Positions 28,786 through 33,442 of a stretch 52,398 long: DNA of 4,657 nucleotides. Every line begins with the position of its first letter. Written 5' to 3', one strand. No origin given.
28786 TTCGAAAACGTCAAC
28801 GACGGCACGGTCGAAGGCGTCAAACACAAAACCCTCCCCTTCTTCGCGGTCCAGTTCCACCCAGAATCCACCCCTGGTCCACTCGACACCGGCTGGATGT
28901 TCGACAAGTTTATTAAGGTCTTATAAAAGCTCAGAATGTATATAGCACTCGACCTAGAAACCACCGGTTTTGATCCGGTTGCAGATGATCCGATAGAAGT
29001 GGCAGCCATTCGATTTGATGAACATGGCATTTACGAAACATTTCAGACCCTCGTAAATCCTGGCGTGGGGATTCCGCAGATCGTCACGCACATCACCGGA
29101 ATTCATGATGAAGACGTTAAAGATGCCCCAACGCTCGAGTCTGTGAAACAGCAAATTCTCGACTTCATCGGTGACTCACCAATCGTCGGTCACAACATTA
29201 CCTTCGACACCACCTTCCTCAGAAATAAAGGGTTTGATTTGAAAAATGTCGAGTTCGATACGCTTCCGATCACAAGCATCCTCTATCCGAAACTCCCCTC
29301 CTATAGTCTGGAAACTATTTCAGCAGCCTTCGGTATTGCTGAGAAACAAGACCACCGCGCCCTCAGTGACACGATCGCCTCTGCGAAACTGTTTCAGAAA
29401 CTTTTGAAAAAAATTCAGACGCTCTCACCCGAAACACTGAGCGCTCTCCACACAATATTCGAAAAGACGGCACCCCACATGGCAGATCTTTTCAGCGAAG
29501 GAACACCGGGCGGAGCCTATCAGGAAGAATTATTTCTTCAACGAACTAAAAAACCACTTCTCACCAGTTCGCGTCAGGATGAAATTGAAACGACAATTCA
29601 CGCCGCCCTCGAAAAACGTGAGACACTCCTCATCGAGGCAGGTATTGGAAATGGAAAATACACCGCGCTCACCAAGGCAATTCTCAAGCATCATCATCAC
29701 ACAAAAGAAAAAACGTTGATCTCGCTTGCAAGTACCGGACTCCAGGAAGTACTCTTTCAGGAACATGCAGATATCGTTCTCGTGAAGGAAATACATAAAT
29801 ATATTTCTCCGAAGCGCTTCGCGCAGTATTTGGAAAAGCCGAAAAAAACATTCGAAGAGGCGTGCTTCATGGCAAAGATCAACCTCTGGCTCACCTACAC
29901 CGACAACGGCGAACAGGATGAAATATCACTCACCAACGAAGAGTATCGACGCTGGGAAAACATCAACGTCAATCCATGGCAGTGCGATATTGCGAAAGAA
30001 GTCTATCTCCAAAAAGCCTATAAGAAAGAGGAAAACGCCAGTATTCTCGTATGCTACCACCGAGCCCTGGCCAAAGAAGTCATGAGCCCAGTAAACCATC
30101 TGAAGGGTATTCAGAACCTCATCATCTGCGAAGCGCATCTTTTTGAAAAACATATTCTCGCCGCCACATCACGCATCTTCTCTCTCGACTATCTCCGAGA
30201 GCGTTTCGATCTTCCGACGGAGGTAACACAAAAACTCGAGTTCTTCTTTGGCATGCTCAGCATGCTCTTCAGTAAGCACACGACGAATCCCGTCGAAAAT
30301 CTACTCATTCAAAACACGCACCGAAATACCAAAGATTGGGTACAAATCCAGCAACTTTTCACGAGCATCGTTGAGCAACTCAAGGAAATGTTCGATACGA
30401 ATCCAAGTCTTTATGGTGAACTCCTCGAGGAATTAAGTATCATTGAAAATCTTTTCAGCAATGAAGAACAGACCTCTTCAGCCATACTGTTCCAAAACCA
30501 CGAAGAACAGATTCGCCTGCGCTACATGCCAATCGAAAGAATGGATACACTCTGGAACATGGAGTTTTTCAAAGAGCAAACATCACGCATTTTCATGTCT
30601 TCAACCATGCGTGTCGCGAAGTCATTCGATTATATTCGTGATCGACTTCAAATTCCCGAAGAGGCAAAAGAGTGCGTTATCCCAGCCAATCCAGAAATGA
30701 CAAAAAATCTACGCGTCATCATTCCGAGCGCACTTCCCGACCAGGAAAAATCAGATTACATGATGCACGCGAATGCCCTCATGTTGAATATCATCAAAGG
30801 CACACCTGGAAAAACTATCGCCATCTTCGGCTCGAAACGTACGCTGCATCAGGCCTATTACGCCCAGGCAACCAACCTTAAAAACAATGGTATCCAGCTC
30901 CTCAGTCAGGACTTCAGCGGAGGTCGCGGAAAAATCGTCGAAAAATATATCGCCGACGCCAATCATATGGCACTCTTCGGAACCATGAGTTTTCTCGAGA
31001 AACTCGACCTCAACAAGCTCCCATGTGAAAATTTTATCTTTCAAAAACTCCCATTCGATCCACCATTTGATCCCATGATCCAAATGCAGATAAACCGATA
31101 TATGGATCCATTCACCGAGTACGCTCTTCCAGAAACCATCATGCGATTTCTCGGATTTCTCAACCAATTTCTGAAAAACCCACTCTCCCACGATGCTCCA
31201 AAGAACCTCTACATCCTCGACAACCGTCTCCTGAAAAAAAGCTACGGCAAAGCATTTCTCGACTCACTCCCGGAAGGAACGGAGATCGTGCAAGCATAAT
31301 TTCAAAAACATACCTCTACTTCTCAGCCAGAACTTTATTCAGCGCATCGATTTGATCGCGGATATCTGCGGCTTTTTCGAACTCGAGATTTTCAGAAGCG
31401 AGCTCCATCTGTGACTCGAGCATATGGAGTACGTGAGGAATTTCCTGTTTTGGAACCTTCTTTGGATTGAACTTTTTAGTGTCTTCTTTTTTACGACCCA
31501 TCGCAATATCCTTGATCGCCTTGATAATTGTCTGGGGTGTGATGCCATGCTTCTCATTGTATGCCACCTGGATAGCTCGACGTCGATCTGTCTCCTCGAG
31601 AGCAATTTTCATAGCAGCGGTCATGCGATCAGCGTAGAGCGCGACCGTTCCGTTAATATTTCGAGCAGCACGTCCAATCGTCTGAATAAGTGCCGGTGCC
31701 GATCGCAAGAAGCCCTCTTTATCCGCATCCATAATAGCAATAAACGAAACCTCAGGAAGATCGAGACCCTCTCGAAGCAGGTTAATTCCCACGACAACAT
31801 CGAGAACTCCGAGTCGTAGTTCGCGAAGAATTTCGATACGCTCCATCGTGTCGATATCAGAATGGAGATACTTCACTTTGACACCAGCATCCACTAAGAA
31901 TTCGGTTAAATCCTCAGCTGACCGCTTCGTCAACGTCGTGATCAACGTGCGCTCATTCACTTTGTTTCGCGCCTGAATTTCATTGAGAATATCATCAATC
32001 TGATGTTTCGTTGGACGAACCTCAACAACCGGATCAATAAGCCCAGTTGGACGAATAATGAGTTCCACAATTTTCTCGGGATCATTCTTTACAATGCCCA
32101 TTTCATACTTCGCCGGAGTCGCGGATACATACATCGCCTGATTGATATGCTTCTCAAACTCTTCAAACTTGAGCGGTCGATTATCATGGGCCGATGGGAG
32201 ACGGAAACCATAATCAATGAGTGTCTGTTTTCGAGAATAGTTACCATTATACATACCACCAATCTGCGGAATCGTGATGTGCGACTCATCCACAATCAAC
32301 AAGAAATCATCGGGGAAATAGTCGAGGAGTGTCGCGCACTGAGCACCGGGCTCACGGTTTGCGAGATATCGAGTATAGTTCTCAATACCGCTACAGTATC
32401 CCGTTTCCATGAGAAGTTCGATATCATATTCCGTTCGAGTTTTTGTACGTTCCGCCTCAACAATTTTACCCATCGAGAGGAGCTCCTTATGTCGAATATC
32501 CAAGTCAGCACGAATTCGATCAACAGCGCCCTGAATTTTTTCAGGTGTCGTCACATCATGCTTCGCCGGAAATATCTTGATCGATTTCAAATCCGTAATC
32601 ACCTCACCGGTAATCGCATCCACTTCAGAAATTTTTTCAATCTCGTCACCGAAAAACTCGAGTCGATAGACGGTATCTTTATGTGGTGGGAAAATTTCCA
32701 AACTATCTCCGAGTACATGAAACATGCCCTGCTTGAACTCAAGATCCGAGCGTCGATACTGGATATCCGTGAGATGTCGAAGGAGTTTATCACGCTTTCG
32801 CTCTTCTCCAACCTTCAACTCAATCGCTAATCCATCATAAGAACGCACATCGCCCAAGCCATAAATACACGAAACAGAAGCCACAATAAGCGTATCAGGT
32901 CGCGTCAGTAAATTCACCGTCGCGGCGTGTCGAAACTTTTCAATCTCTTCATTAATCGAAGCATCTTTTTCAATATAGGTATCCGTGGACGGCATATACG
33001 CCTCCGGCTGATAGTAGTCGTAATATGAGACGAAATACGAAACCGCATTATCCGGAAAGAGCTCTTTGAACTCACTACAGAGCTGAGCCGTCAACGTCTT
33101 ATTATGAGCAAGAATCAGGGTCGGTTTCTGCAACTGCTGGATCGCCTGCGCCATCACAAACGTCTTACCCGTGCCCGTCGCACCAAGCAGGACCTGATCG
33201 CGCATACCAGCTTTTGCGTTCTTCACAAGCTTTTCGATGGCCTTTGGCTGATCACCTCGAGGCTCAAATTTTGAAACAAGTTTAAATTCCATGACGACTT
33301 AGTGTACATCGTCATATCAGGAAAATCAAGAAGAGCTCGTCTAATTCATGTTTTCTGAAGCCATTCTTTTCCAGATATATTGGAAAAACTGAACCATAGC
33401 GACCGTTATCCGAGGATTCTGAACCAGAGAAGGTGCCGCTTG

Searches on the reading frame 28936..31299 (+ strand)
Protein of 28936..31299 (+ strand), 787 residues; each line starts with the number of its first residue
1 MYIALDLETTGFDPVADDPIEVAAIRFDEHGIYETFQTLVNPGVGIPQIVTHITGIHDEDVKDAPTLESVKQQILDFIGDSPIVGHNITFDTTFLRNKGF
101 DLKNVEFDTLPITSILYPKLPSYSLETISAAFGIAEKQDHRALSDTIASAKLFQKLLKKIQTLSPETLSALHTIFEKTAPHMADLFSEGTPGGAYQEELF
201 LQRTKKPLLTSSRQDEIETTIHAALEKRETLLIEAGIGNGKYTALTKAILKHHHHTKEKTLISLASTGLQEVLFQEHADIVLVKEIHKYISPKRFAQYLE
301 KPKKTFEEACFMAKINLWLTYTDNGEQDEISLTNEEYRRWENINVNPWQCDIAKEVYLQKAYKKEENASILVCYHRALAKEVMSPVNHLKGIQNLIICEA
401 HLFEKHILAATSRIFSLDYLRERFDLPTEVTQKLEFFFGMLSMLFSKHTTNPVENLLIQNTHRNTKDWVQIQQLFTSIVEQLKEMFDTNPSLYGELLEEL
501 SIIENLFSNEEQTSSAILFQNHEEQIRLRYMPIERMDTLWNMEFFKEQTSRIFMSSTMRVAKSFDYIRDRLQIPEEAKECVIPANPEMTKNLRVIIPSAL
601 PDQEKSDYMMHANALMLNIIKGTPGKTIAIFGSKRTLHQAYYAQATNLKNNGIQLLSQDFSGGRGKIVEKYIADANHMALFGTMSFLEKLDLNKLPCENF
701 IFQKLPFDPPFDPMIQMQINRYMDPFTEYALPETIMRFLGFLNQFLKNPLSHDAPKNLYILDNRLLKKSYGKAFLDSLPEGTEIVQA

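Call 74: search_protein_families(library=pfam, proteins=[window:28936-31299:+], max_evalue=0.001)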
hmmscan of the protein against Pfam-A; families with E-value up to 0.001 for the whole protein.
window:28936-31299:+ (787 aa): 2 families
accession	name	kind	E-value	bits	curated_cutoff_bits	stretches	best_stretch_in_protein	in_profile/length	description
PF00929.31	RNase_T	-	2.1e-30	106.9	24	1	3-153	1-164/164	Exonuclease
PF13307.12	Helicase_C_2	-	2.1e-15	57.6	25.3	1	617-780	2-169/170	Helicase C-terminal domain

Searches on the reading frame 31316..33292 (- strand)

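Call 74: search_protein_families(library=pfam, proteins=[window:31316-33292:-], max_evalue=0.001)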
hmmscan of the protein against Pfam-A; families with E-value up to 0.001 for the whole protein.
window:31316-33292:- (658 aa): 6 families
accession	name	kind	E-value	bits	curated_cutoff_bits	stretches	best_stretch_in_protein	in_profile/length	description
PF17757.6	UvrB_inter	-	1.2e-29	102.7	22.9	1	157-245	1-90/91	UvrB interaction domain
PF12344.14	UvrB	-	1.1e-21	76.8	27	1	552-594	1-43/43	Ultra-violet resistance protein B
PF00271.37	Helicase_C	-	1.5e-17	64.3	23.5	1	434-545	5-109/110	Helicase conserved C-terminal domain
PF04851.21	ResIII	-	8.4e-15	55.5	22.5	1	9-84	2-82/164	Type III restriction enzyme, res subunit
PF02151.25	UVR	-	1.1e-09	38.2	21.5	1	625-653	7-35/36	UvrB/uvrC motif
PF00270.35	DEAD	-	1.5e-06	28.5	26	1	15-81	4-71/167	DEAD/DEAH box helicase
